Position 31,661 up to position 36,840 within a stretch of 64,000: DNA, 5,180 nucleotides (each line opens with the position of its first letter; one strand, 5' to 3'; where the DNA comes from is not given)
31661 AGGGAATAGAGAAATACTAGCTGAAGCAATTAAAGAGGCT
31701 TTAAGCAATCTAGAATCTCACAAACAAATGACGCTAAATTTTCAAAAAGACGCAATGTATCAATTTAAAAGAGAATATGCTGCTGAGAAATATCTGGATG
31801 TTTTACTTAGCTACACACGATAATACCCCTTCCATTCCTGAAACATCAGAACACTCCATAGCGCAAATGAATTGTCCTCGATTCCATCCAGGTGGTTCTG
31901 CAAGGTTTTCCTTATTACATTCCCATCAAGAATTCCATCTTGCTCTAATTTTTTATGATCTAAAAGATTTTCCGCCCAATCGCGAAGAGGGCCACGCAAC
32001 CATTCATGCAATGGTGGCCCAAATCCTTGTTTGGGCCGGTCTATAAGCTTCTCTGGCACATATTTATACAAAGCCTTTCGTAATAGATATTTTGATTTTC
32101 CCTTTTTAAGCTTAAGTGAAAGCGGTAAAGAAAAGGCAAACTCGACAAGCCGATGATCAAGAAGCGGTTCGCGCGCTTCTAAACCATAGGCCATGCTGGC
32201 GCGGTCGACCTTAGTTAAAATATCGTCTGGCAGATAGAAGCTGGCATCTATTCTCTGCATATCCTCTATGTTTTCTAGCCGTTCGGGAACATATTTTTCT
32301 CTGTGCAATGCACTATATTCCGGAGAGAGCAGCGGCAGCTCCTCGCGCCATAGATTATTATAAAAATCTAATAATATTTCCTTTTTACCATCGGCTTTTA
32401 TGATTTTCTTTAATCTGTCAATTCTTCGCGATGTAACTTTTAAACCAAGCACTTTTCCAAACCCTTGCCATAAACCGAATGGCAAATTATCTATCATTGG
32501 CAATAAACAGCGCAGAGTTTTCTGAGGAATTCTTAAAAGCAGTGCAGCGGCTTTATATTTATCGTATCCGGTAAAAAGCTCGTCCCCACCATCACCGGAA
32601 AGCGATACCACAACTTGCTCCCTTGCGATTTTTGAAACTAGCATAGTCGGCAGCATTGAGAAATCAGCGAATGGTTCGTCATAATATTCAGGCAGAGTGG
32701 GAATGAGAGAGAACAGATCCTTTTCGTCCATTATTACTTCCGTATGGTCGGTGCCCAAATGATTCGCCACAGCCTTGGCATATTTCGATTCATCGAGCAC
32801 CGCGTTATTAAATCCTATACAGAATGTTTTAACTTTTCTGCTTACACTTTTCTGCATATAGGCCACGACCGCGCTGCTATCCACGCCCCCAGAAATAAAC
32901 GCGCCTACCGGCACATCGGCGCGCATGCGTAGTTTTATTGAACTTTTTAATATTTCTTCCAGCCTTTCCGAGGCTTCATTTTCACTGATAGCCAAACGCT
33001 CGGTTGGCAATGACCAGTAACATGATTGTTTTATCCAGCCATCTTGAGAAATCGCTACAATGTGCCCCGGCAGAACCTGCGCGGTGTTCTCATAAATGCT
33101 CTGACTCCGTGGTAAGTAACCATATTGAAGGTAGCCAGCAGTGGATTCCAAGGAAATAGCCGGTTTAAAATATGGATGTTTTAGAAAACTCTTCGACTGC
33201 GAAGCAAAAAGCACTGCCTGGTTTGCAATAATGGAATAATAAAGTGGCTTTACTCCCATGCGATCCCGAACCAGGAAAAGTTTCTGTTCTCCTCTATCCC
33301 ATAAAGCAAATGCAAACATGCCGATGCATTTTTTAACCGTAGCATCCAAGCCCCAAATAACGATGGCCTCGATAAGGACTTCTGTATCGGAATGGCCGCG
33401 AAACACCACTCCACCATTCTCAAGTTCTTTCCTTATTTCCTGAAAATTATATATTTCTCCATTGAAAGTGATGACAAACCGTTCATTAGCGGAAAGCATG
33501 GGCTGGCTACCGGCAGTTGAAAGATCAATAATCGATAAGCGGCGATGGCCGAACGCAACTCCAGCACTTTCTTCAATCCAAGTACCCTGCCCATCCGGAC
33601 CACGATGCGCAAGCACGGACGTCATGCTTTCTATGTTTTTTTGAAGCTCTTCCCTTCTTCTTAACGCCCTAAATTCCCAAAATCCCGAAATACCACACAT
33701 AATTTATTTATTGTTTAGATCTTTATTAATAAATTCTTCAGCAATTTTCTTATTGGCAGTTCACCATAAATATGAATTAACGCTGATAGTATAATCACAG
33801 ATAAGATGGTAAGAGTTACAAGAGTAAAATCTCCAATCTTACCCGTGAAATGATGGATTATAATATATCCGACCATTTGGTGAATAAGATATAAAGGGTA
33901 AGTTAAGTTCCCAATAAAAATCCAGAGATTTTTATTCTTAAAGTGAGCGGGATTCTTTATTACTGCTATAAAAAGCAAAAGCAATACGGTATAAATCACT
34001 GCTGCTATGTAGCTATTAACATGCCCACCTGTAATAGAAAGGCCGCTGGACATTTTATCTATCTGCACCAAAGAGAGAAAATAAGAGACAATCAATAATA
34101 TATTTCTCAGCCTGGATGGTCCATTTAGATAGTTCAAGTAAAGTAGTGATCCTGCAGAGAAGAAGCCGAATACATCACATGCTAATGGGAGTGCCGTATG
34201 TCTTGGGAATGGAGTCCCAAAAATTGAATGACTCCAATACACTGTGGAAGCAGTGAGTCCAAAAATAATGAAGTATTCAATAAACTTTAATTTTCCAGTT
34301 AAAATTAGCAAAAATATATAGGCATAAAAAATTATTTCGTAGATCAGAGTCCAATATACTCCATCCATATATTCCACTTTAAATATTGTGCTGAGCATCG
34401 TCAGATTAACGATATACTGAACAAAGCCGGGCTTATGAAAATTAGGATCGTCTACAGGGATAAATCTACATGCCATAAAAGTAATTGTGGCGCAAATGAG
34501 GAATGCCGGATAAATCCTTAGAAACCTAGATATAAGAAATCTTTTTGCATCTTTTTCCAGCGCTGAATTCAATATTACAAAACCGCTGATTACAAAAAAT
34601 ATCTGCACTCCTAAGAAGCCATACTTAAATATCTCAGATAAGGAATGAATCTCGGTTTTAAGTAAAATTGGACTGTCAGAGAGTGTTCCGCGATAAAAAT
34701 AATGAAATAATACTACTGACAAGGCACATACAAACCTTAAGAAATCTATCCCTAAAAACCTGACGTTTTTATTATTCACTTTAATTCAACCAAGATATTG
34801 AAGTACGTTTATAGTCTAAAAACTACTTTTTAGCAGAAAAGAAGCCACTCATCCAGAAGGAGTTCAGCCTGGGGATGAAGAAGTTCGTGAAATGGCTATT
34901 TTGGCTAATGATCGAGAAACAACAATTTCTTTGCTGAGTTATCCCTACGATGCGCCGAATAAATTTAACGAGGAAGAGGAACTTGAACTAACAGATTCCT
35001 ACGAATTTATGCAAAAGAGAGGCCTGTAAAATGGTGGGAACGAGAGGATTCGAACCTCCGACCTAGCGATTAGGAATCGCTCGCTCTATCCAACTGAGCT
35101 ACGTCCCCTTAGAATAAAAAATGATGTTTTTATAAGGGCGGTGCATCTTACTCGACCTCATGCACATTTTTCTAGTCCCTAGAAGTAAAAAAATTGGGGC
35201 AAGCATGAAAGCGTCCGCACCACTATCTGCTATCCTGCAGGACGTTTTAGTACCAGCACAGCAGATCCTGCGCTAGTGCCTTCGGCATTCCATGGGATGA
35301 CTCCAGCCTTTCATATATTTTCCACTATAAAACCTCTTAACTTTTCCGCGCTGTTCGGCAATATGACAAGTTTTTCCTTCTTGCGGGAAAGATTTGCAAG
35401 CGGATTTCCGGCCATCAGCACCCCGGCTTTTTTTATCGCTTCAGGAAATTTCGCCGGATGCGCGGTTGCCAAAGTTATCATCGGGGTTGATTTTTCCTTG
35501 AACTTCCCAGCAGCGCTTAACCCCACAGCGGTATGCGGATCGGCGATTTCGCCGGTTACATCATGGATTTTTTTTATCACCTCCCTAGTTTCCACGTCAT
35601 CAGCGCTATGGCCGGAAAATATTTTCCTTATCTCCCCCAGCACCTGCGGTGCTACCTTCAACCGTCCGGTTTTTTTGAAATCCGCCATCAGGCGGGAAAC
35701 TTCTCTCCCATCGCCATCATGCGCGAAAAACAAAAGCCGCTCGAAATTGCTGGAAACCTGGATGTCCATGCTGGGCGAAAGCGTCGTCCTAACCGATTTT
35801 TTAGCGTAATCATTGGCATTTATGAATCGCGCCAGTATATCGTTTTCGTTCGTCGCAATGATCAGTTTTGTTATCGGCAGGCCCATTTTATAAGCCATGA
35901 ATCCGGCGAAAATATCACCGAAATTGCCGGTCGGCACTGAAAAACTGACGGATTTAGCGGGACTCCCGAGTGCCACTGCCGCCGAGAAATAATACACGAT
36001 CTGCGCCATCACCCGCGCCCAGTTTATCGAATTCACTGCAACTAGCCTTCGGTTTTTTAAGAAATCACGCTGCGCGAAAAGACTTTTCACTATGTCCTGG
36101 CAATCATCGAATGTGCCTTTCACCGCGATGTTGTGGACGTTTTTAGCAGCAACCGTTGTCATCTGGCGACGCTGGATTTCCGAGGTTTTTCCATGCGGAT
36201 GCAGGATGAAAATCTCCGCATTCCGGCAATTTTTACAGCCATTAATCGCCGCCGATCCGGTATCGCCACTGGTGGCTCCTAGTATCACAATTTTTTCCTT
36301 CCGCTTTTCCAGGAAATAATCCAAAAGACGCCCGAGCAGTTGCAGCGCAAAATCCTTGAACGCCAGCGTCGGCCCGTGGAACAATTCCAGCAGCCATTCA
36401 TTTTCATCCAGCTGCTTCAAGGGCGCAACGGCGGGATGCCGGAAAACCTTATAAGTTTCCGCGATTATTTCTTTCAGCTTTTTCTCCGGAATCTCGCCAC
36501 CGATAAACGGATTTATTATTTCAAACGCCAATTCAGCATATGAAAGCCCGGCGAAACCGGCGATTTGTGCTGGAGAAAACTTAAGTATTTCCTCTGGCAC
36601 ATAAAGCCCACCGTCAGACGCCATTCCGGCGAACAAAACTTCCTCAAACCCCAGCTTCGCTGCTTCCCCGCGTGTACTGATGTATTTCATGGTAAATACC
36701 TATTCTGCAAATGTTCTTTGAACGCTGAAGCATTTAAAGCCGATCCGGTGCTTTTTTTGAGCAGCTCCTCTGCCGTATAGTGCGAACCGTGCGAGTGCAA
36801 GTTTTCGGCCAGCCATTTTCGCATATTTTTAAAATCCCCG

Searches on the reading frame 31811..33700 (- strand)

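Call 18: search_protein_families(library=pfam, max_evalue=0.01, proteins=[window:31811-33700:-])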
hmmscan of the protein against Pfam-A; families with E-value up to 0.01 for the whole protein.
window:31811-33700:- (629 aa): 6 families
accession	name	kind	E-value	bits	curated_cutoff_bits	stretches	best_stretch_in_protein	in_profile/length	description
PF00733.27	Asn_synthase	-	5.6e-104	349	21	1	247-623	2-352/354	Asparagine synthase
PF13522.11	GATase_6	-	3.8e-44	150.3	27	1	35-167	1-129/130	Glutamine amidotransferase domain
PF13537.11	GATase_7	-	3.4e-43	147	25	1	52-173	1-122/123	Glutamine amidotransferase domain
PF12481.13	DUF3700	-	6.8e-05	22.9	27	1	116-169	120-173/228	Aluminium induced protein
PF02540.23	NAD_synthase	-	0.001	18.7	21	1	246-324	4-81/242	NAD synthase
PF06508.19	QueC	-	0.0014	18.6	22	1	269-325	6-61/210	Queuosine biosynthesis protein QueC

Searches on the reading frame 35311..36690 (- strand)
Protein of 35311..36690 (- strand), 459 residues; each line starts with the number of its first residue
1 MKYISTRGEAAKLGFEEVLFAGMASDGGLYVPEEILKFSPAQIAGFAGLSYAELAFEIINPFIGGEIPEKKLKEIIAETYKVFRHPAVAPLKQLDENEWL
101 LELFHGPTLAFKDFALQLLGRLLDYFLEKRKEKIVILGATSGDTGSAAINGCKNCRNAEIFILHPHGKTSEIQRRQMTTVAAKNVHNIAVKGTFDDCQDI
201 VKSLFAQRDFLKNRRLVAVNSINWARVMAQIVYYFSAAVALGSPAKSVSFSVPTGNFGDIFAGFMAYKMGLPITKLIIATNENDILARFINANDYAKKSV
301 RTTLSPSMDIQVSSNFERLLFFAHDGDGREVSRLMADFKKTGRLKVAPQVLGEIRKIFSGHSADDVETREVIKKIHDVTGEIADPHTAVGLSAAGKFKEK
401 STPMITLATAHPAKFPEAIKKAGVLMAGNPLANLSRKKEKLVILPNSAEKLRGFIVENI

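Call 18: search_protein_families(library=pfam, max_evalue=0.01, proteins=[window:35311-36690:-])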
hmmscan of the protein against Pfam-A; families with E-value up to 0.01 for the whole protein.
window:35311-36690:- (459 aa): 3 families
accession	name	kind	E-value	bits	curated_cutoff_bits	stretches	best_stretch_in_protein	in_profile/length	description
PF14821.11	Thr_synth_N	-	5e-28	97.5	25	1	2-80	1-79/79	Threonine synthase N terminus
PF00291.31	PALP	-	3.4e-20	73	35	1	92-326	18-239/295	Pyridoxal-phosphate dependent enzyme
PF24857.1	THR4_C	-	5.7e-10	39.6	27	1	387-422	1-40/85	Threonine synthase, C-terminal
